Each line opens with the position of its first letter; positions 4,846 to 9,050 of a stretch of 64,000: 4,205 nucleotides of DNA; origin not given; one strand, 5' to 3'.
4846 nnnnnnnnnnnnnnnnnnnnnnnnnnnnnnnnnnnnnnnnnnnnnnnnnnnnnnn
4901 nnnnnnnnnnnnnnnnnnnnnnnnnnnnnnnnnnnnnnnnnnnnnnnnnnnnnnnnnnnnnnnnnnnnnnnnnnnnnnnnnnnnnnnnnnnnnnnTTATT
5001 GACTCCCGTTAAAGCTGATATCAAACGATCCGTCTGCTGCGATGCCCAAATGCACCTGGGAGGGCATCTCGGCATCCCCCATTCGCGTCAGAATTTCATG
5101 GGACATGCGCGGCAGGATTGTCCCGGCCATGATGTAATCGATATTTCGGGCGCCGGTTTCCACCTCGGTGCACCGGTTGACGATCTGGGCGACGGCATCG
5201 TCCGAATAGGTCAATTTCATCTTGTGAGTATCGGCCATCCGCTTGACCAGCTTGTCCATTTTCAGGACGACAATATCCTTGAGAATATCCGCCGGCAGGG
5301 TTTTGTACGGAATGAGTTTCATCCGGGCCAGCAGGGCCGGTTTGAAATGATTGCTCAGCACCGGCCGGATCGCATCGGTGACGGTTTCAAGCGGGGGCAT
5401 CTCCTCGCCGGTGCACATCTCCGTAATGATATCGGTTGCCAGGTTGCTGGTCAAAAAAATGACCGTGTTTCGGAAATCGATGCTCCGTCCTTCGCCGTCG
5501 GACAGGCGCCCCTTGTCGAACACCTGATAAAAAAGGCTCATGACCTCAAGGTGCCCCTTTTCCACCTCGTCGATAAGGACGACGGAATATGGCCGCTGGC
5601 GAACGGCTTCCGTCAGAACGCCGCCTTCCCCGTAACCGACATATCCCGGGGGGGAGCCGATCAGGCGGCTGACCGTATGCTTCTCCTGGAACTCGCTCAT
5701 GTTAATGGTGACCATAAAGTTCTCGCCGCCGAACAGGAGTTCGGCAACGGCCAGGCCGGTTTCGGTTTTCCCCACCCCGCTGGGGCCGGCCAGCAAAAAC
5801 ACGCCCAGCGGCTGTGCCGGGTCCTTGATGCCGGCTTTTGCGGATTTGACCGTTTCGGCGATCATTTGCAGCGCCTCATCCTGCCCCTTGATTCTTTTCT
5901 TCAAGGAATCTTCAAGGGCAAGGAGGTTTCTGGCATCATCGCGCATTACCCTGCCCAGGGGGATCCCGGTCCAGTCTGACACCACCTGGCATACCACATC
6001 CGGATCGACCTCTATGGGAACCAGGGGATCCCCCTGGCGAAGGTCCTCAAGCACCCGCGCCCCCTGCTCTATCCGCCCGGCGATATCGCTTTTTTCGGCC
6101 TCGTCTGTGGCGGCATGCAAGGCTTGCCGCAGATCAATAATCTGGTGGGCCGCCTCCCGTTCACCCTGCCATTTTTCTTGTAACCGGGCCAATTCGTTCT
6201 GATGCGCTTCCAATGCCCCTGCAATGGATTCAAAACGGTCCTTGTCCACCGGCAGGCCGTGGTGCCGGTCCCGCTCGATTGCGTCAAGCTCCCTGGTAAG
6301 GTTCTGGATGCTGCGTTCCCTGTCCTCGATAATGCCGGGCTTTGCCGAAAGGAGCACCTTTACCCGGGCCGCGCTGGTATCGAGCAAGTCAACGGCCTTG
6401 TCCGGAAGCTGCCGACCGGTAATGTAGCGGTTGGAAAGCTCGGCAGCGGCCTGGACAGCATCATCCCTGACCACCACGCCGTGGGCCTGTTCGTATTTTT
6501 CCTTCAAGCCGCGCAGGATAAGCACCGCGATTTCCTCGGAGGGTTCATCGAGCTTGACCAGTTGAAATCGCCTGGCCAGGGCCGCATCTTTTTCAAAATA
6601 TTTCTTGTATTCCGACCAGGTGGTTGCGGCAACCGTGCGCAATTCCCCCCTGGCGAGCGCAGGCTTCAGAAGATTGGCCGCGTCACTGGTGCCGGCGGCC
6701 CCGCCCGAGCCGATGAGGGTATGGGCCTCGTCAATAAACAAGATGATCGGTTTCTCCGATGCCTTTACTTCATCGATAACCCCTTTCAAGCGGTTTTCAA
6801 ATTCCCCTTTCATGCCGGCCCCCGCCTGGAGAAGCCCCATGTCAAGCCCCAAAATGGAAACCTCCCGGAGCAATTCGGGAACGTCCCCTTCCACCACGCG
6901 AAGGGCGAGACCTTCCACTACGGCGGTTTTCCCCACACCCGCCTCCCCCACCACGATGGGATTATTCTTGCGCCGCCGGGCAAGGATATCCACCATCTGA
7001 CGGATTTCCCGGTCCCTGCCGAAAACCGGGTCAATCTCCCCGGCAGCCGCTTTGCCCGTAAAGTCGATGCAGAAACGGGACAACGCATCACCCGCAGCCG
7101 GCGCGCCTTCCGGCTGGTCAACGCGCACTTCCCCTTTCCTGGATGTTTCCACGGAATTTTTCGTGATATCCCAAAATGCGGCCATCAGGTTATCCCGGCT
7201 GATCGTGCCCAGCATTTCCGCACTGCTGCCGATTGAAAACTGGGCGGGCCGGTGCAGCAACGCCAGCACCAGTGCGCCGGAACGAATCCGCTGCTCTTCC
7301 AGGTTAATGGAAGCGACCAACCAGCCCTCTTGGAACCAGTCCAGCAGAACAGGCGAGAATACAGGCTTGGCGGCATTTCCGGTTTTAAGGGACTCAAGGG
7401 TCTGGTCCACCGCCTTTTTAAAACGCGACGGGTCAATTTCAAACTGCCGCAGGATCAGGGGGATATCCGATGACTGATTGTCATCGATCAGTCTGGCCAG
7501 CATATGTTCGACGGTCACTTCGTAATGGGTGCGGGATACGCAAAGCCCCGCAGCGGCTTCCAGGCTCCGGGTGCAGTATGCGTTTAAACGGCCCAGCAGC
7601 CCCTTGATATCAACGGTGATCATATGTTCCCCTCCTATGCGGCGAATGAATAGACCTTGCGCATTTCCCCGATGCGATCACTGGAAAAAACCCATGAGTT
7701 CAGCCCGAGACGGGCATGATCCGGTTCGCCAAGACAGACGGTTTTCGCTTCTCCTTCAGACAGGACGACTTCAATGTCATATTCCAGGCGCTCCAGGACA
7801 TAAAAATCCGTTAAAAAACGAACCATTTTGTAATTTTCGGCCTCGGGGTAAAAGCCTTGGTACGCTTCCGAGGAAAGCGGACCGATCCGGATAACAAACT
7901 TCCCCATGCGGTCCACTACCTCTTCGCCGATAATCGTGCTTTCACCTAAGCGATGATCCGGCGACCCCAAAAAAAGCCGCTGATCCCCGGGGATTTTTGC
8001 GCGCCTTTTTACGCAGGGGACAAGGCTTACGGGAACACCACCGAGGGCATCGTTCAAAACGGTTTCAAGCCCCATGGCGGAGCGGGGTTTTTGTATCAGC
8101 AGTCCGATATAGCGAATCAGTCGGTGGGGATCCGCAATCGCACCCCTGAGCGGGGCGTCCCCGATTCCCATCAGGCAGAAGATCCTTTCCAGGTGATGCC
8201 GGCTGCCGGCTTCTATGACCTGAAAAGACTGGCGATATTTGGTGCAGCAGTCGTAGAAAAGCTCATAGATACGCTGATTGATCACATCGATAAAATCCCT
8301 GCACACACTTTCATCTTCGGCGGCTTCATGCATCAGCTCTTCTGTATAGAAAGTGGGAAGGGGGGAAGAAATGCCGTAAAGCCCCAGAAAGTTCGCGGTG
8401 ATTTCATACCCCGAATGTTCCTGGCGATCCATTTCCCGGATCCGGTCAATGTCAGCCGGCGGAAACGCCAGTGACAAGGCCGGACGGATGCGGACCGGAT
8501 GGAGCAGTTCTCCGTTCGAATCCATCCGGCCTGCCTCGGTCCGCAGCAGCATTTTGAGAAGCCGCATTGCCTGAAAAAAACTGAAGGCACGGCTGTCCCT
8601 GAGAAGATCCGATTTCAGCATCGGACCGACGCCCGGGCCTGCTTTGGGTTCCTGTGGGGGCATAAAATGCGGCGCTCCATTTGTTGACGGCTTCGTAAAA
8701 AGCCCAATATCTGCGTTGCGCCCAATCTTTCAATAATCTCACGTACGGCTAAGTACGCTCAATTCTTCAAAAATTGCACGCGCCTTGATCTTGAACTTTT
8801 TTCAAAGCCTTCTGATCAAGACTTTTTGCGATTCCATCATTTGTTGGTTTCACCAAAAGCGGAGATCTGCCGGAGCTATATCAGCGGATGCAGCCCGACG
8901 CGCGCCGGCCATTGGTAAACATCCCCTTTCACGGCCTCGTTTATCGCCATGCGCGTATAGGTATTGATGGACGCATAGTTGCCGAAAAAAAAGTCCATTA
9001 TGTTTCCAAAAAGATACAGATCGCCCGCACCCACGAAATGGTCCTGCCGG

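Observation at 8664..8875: Miniature repeat element inserted in the normally tight tssF-tssG junction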

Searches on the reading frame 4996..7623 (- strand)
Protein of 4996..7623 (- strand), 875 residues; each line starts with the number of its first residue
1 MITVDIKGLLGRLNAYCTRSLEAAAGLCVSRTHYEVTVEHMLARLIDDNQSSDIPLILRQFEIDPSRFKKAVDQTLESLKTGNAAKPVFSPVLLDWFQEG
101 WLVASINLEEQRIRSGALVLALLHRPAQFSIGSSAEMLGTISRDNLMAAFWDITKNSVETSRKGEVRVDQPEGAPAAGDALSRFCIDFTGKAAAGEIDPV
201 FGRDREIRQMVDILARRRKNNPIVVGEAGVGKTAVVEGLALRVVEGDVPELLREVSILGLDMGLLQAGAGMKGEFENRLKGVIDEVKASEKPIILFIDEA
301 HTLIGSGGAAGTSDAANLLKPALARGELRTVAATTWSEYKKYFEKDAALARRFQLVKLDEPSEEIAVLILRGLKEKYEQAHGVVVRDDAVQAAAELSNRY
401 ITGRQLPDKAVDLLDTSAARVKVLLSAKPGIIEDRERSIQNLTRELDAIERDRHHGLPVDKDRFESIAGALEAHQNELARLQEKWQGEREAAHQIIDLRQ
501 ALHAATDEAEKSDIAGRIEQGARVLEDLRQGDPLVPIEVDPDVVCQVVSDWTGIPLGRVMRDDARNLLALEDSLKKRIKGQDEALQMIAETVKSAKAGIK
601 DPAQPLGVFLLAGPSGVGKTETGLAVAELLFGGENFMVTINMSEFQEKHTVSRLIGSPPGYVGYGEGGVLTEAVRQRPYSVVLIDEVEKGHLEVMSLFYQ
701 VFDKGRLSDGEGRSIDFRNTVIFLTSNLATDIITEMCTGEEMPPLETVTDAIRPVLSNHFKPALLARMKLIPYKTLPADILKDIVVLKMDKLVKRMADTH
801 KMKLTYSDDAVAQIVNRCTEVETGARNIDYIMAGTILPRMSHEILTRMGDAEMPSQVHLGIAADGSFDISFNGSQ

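Call 85: search_protein_families(library=pfam, proteins=[window:4996-7623:-])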
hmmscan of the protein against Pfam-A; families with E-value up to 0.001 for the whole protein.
window:4996-7623:- (875 aa): 9 families
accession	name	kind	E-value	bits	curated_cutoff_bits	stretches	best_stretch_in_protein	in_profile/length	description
PF07724.20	AAA_2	-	2.4e-52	177.8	27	1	605-769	2-164/166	AAA domain (Cdc48 subfamily)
PF17871.7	AAA_lid_9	-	3.4e-29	101.2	22.8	1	362-454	1-93/104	AAA lid domain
PF00004.35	AAA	-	7.9e-18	65.6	21.2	2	223-335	2-108/131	ATPase family associated with various cellular activities (AAA)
PF10431.15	ClpB_D2-small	-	1.3e-14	54.4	21.9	1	777-848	2-72/81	C-terminal, D2-small domain, of ClpB protein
PF13191.12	AAA_16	-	2.2e-12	48.2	32.6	1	200-301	2-142/167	AAA ATPase domain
PF07728.20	AAA_5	-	2.6e-09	37.6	22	1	609-722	2-117/139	AAA domain (dynein-related subfamily)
PF01637.24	ATPase_2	-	1e-05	25.9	33.2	0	201-237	2-38/225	ATPase domain predominantly from Archaea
PF13401.12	AAA_22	-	8.5e-05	23.3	27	0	218-306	4-97/130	AAA domain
PF20720.3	nSTAND3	-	0.00042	20.5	27.2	0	206-245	6-43/155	Novel STAND NTPase 3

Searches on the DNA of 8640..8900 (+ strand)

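Call 35: search_rna_families(source=window, start=8640, end=8900, threshold=evalue, max_evalue=10)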
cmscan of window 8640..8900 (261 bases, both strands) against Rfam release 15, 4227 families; matches with E-value up to 10: 2.
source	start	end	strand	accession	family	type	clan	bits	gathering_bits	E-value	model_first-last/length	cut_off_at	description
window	8784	8831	+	RF01844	SmY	Gene; snRNA; splicing;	-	16.3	39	0.21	1-80/80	no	SmY spliceosomal RNA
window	8782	8845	-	RF02418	Spd-sr07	Gene; sRNA;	-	14.7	55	8.5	1-63/63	no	Streptococcus sRNA Spd-sr07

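Call 36: search_dna_similar(query=window:8685-8839:+, collection=plasmids, mode=distant, max_rows=20)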
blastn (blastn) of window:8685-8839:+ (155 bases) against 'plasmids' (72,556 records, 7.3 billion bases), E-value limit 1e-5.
No match.
